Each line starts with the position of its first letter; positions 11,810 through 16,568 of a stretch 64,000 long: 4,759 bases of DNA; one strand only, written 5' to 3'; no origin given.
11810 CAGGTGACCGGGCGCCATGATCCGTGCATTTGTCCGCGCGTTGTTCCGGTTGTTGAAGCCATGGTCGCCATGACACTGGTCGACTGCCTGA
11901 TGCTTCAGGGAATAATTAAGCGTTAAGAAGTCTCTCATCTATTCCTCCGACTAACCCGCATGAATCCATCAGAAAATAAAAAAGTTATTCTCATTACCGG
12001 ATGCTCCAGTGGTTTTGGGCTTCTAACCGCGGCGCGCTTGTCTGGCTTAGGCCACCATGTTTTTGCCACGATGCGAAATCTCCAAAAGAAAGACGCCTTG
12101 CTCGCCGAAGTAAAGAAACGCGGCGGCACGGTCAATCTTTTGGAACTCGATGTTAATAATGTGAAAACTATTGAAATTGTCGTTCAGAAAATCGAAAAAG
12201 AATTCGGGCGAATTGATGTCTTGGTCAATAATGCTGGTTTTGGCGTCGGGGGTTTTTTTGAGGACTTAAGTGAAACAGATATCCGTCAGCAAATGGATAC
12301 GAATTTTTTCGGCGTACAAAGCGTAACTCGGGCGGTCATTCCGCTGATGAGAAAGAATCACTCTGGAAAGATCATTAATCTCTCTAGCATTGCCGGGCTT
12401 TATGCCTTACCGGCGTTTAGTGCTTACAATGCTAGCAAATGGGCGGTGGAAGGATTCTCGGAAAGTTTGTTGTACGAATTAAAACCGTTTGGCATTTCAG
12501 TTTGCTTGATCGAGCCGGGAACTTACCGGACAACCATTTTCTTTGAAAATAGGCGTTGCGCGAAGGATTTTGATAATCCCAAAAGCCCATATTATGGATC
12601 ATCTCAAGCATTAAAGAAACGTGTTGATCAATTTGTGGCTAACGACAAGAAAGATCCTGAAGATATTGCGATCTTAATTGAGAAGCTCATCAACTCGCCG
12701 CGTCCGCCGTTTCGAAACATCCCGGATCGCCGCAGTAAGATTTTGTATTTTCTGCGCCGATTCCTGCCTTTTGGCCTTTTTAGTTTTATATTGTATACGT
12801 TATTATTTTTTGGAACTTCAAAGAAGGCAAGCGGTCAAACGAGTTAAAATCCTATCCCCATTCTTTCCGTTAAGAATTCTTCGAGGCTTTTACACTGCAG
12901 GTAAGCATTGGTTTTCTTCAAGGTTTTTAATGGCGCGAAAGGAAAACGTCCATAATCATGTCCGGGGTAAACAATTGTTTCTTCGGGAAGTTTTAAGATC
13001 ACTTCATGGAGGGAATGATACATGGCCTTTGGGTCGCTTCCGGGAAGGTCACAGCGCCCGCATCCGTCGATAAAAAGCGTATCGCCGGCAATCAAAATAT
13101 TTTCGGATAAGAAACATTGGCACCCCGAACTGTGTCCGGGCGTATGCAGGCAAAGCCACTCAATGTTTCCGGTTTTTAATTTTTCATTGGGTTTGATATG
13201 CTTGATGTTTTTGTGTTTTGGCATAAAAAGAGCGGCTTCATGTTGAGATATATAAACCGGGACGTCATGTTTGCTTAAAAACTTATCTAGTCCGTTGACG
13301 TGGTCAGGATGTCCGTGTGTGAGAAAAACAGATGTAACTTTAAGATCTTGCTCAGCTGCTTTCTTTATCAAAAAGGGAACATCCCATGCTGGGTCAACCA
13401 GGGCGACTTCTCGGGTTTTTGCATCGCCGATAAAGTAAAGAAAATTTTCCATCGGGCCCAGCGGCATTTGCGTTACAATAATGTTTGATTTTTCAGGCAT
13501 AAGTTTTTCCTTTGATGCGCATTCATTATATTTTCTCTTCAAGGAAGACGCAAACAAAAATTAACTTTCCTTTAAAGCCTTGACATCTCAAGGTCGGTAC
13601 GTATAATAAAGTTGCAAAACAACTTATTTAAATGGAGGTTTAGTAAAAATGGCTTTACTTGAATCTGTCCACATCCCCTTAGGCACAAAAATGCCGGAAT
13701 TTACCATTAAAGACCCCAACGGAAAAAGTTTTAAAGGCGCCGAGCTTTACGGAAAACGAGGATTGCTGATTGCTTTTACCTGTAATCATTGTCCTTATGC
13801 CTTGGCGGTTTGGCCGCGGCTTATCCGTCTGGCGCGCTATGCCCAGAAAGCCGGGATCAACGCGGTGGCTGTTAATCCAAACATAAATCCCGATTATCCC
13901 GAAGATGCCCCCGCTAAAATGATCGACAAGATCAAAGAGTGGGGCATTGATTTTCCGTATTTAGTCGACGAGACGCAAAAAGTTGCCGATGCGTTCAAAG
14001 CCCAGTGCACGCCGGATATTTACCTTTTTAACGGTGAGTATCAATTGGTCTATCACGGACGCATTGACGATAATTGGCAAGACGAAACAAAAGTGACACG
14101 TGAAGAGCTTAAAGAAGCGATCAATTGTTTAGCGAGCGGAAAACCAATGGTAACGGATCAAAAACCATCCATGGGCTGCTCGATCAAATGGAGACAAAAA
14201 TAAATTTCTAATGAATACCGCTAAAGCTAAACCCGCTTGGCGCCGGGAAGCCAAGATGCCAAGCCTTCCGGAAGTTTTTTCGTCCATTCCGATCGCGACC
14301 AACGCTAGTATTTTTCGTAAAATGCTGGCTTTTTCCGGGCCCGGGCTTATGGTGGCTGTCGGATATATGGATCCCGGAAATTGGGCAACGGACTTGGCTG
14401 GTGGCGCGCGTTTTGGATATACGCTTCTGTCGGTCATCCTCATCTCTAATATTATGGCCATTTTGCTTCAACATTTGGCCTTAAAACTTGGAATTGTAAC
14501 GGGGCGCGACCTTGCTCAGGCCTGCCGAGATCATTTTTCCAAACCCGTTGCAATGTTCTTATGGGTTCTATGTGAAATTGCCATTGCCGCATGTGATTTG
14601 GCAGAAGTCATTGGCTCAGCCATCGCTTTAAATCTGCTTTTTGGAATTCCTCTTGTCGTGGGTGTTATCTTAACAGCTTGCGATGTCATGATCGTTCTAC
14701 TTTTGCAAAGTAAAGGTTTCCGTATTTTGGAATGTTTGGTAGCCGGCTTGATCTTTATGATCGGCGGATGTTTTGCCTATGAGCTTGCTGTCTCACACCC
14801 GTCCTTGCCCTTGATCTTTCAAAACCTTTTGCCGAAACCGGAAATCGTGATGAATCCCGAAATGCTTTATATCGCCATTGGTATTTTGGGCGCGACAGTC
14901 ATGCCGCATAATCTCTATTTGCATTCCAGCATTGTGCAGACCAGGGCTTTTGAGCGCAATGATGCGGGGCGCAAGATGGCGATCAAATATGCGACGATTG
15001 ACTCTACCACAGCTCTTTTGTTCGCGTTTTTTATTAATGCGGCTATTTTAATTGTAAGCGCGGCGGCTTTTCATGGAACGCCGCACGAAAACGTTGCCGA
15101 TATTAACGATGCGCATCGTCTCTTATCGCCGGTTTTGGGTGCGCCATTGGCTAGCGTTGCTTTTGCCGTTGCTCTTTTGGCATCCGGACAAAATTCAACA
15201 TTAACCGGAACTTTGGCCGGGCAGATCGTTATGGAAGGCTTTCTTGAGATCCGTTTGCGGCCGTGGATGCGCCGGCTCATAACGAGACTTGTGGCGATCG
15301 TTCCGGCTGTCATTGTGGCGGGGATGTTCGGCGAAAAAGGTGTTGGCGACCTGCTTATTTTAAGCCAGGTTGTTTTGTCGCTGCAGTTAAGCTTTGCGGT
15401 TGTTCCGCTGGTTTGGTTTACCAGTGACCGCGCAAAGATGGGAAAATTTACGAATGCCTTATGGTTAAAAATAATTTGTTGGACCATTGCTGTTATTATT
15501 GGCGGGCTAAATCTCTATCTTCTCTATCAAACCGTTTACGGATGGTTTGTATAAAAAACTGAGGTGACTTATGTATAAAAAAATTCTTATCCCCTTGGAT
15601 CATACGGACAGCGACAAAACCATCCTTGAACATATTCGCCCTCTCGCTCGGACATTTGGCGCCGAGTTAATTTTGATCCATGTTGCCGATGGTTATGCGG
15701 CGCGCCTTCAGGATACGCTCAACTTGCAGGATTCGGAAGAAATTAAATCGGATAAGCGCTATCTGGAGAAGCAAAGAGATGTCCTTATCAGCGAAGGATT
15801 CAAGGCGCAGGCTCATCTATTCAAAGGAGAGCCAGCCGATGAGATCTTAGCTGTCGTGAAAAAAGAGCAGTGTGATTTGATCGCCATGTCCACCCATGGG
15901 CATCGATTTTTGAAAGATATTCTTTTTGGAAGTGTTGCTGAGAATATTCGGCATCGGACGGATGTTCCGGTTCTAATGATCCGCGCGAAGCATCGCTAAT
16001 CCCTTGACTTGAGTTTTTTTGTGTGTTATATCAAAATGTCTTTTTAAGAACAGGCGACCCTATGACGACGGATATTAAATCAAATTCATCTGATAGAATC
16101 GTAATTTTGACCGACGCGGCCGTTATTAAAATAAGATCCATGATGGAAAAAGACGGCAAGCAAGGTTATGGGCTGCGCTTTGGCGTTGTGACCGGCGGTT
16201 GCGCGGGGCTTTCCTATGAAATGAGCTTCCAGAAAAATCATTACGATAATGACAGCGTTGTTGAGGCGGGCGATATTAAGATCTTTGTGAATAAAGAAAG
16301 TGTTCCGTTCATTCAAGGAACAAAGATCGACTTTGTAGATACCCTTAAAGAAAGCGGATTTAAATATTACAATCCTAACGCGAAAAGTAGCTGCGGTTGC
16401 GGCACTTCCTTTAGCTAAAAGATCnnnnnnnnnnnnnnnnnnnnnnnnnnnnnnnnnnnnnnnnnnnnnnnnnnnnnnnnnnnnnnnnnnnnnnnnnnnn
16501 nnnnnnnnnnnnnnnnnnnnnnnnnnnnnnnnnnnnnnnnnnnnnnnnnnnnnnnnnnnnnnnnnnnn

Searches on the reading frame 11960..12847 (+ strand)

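Call 9: search_protein_families(library=pfam, proteins=[window:11960-12847:+])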
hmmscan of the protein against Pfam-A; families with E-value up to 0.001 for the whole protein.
window:11960-12847:+ (295 aa): 4 families
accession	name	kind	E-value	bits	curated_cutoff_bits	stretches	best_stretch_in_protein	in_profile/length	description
PF00106.31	adh_short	-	1.8e-53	181.4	26.6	1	8-194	1-187/195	short chain dehydrogenase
PF13561.12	adh_short_C2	-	1.3e-35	123.6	27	1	16-193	3-180/236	Enoyl-(Acyl carrier protein) reductase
PF08659.16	KR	-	7.4e-13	49.2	22.6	1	10-168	3-161/180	KR domain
PF23441.1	SDR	-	0.00031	20.7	27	1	6-193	7-198/258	SDR-like rossmann domain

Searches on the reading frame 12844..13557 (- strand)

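Call 9: search_protein_families(library=pfam, proteins=[window:12844-13557:-])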
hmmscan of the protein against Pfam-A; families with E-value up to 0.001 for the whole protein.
window:12844-13557:- (237 aa): 2 families
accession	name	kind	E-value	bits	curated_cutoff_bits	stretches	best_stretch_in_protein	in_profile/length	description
PF00753.33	Lactamase_B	-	5.5e-27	95.4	22.7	1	41-200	9-196/196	Metallo-beta-lactamase superfamily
PF12706.13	Lactamase_B_2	-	4.5e-07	30.1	27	1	53-130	4-99/200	Beta-lactamase superfamily domain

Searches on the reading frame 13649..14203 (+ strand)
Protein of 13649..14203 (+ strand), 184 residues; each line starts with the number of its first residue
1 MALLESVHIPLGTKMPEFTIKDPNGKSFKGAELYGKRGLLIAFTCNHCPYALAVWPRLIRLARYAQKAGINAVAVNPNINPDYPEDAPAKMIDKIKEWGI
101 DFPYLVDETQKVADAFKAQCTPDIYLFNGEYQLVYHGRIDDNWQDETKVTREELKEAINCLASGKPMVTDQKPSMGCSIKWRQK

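Call 9: search_protein_families(library=pfam, proteins=[window:13649-14203:+])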
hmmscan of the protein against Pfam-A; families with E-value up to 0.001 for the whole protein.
window:13649-14203:+ (184 aa): 3 families
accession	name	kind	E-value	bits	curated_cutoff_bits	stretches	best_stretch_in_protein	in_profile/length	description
PF00578.27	AhpC-TSA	-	1.2e-14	54.8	26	1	12-133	2-121/124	AhpC/TSA family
PF08534.16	Redoxin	-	1.1e-12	48.4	26.6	1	12-146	3-141/148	Redoxin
PF13098.12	Thioredoxin_2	-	0.00096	19.9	27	0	36-137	5-93/104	Thioredoxin-like domain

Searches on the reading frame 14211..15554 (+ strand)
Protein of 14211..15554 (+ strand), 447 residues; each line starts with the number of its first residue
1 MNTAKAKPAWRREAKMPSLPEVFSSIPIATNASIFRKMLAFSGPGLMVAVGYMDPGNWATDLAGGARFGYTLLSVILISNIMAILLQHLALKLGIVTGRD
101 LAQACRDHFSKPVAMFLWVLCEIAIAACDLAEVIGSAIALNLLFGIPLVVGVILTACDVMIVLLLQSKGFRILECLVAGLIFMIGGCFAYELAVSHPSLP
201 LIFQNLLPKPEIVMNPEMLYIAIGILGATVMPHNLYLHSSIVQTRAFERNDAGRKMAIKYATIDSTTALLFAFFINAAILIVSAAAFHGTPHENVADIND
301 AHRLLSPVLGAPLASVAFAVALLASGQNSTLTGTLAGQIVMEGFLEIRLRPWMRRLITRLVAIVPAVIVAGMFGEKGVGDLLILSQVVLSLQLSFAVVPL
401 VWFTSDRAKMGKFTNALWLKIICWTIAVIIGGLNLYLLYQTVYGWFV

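Call 9: search_protein_families(library=pfam, proteins=[window:14211-15554:+])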
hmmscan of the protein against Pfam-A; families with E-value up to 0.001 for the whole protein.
window:14211-15554:+ (447 aa): 1 family
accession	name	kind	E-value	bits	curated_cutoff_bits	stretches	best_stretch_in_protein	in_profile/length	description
PF01566.24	Nramp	-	1.9e-135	452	29.8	1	58-416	1-356/357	Natural resistance-associated macrophage protein-like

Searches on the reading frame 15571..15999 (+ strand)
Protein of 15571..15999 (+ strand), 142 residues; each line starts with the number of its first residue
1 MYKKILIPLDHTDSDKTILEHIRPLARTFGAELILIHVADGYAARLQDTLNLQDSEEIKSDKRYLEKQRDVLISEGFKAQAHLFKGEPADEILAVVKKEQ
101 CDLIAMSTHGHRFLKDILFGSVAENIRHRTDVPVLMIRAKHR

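Call 9: search_protein_families(library=pfam, proteins=[window:15571-15999:+])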
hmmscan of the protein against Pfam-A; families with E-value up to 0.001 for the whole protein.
window:15571-15999:+ (142 aa): 1 family
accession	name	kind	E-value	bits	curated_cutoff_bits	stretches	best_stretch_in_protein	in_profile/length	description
PF00582.32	Usp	-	2.7e-30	106.2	24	1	1-138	1-141/141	Universal stress protein family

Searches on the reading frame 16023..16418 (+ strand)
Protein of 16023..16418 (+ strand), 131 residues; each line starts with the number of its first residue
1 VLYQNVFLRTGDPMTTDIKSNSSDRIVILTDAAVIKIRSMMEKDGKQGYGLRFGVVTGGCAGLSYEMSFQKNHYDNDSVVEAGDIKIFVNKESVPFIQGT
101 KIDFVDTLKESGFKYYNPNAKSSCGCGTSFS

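Call 9: search_protein_families(library=pfam, proteins=[window:16023-16418:+])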
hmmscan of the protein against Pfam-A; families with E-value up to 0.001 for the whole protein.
window:16023-16418:+ (131 aa): 1 family
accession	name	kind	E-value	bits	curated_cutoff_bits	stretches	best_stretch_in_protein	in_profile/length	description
PF01521.26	Fe-S_biosyn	-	4.5e-18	65.9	26.3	1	29-127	5-109/110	Iron-sulphur cluster biosynthesis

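Call 14: search_protein_families(library=ncbifam, proteins=[window:16023-16418:+])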
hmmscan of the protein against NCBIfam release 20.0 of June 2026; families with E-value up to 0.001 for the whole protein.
window:16023-16418:+ (131 aa): 9 families
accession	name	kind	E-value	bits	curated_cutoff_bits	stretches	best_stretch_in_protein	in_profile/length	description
TIGR00049.1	TIGR00049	subfamily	1.6e-34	118.3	58.8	1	27-131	1-105/106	iron-sulfur cluster assembly accessory protein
TIGR01997.1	sufA_proteo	equivalog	4.6e-29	100.7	136.2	1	26-130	2-105/107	Fe-S cluster assembly scaffold SufA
TIGR02011.1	IscA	equivalog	2.3e-27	95.3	150.6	1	28-130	2-103/105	iron-sulfur cluster assembly protein IscA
NF007050.0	PRK09504.1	equivalog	2.4e-26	92.2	161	1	25-130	16-120/122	Fe-S cluster assembly scaffold SufA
NF007049.0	PRK09502.1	equivalog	5.6e-26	90.8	181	1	27-130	3-105/107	iron-sulfur cluster assembly protein IscA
NF010147.0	PRK13623.1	equivalog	1.5e-25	89.6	117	1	22-131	5-114/115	iron-sulfur cluster insertion protein ErpA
NF038090.1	IscA_HesB_Se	subfamily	2.4e-11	43.8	85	1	29-127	4-100/101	IscA/HesB family protein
TIGR03341.1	YhgI_GntY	equivalog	2.7e-05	24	269.35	1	28-121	2-96/190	Fe-S biogenesis protein NfuA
NF008392.0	PRK11190.1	equivalog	0.00029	20.8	268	1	29-121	4-97/192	Fe-S biogenesis protein NfuA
